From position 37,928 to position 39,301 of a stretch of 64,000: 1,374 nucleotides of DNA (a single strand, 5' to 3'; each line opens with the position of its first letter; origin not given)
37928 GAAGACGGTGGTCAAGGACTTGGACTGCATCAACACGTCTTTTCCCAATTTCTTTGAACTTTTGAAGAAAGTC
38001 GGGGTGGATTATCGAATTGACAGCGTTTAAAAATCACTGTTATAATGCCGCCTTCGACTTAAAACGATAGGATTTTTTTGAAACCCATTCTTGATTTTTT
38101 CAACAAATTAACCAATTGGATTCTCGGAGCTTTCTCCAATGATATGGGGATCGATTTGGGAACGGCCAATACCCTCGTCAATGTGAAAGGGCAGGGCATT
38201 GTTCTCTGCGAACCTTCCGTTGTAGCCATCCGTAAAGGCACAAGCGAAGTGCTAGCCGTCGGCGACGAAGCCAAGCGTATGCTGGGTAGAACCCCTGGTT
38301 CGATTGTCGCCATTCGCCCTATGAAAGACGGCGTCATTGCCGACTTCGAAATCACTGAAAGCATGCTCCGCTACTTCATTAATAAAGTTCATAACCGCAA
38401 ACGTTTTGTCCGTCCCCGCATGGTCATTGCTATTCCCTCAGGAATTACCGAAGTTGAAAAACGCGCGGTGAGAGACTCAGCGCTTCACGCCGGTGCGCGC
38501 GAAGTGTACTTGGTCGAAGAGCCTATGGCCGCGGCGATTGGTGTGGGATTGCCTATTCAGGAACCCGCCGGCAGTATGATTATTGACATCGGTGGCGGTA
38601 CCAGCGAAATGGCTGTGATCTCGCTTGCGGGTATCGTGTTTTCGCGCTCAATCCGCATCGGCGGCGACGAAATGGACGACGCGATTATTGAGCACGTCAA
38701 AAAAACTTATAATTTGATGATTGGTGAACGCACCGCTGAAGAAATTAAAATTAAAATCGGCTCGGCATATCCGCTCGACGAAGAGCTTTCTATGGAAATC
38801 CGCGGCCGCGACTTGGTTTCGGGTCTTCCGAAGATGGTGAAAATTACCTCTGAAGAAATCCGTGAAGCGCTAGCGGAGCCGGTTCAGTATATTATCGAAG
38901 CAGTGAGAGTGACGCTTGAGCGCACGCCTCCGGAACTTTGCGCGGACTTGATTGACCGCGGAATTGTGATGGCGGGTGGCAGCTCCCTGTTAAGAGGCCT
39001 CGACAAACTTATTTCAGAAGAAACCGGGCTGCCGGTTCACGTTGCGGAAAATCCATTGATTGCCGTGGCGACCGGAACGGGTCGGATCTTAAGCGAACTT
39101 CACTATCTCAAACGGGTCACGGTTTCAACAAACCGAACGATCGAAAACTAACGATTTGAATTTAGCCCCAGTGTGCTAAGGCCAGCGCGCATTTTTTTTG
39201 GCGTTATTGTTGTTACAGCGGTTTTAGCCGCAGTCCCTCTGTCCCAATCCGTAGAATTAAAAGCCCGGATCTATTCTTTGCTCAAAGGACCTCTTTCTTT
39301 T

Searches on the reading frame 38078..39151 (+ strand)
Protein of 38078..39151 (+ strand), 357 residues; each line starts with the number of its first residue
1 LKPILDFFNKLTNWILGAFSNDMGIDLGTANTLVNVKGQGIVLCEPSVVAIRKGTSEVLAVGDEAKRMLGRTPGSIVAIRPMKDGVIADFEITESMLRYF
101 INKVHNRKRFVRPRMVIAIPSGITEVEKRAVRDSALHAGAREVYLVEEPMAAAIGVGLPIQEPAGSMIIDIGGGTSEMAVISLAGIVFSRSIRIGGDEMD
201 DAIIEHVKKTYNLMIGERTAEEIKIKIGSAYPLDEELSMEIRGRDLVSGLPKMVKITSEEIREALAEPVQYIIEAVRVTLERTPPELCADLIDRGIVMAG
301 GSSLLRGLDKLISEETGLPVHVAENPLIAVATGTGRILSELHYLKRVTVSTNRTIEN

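Call 7: search_protein_families(library=pfam, proteins=[window:38078-39151:+], max_evalue=0.001)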
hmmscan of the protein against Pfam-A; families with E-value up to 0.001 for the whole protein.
window:38078-39151:+ (357 aa): 5 families
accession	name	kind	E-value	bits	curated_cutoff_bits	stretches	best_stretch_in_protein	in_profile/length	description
PF06723.19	MreB_Mbl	-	5.3e-152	505.8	27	1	20-344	1-325/327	MreB/Mbl protein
PF00012.26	HSP70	-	3.7e-14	52.3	20.6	1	114-334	135-368/599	Hsp70 protein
PF14450.12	FtsA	-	9.5e-13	49.1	31.8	1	168-332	2-126/127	Cell division protein FtsA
PF00022.25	Actin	-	3.9e-09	36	27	1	46-210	31-190/410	Actin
PF11104.14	PilM_2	-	5.5e-08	32.6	27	0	166-225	182-235/340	Type IV pilus assembly protein PilM;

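Call 41: find_related_loci(query=window:38078-39148:+, collection=genome_contigs, flank=1000)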
Query window:38078-39148:+ (357 aa) in genome_contigs; peptide patterns used: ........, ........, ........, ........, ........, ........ (x = any residue, [..] = any of these).
600 stretches matched a pattern (row limit reached: there are more); 572 encode a relative of the query (tblastn E <= 1e-3); the best 80 are kept; 80 distinct loci.
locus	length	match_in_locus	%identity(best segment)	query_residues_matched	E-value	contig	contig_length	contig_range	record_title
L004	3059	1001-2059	95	5-357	0e+0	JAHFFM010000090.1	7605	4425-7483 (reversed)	MAG: Candidatus Omnitrophota bacterium isolate nzgw292 NODE_17547_length_7606_cov_4.205210, whole genome shotgun sequenc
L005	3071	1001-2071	92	1-357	0e+0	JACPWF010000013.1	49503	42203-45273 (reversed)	MAG: Candidatus Omnitrophota bacterium isolate NC_groundwater_804_Pr6_B-0.1um_56_12 kurt_kritikos_18_scaffold_98882, who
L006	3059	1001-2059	93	5-357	0e+0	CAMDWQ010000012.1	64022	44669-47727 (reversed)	MAG: Candidatus Omnitrophica bacterium isolate LH-05nov19-156 genome assembly, contig: LH-05nov19-C659, whole genome sho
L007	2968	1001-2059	93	5-357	0e+0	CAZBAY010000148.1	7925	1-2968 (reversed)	MAG TPA_asm: uncultured Planctomycetia bacterium isolate binchicken_co165_23 genome assembly, contig: k141_519037, whole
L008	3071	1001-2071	92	1-357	0e+0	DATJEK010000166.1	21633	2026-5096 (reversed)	MAG TPA_asm: Candidatus Eisenbacteria bacterium isolate SMAG_U15431 k141_12742032, whole genome shotgun sequence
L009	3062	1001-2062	92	4-357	0e+0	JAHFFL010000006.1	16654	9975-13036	MAG: Candidatus Omnitrophota bacterium isolate nzgw291 NODE_4830_length_16655_cov_3.295391, whole genome shotgun sequenc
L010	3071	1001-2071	89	1-357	0e+0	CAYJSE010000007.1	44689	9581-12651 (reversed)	MAG TPA_asm: uncultured Planctomycetia bacterium isolate ERP125453_co1_305 genome assembly, contig: NODE_601_length_4468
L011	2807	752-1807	81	1-352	0e+0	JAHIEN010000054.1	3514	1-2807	MAG: Candidatus Omnitrophota bacterium isolate KR11_0.1_MetaG.mb.20 KR11_0.1_MetaG.mb.20_k141_510927, whole genome shotg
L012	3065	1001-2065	79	1-355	0e+0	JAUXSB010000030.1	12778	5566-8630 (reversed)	MAG: Candidatus Omnitrophota bacterium isolate C12_metabat.bin.33_sub C12_k141_130741, whole genome shotgun sequence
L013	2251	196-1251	79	1-352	0e+0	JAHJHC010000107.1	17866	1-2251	MAG: Candidatus Omnitrophota bacterium isolate Modern_marine_glass_biofilm.mb.96 Modern_marine_glas.mb.96_k141_826136, w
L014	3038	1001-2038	79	7-352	0e+0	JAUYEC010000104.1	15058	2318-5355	MAG: Candidatus Omnitrophota bacterium isolate C20_metabat.bin.9 C20_k141_807910, whole genome shotgun sequence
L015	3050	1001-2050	78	1-350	0e+0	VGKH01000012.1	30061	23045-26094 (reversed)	MAG: Candidatus Omnitrophota bacterium isolate K_DeepCast_250m_m2_027 K_DeepCast_250m_m2_027_Ga0194125_10002548, whole g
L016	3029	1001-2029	77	7-349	0e+0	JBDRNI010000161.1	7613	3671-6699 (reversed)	MAG: Candidatus Omnitrophota bacterium isolate MEGAHIT-group-1.881 k141_13068483, whole genome shotgun sequence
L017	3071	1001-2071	76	1-357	0e+0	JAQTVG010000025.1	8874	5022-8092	MAG: Candidatus Omnitrophota bacterium isolate STB_82 NODE_21471_length_8874_cov_2.667429_Sandtown_B, whole genome shotg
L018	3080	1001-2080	78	1-356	0e+0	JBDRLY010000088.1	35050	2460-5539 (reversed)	MAG: Candidatus Omnitrophota bacterium isolate MEGAHIT-group-1.803 k141_6094818, whole genome shotgun sequence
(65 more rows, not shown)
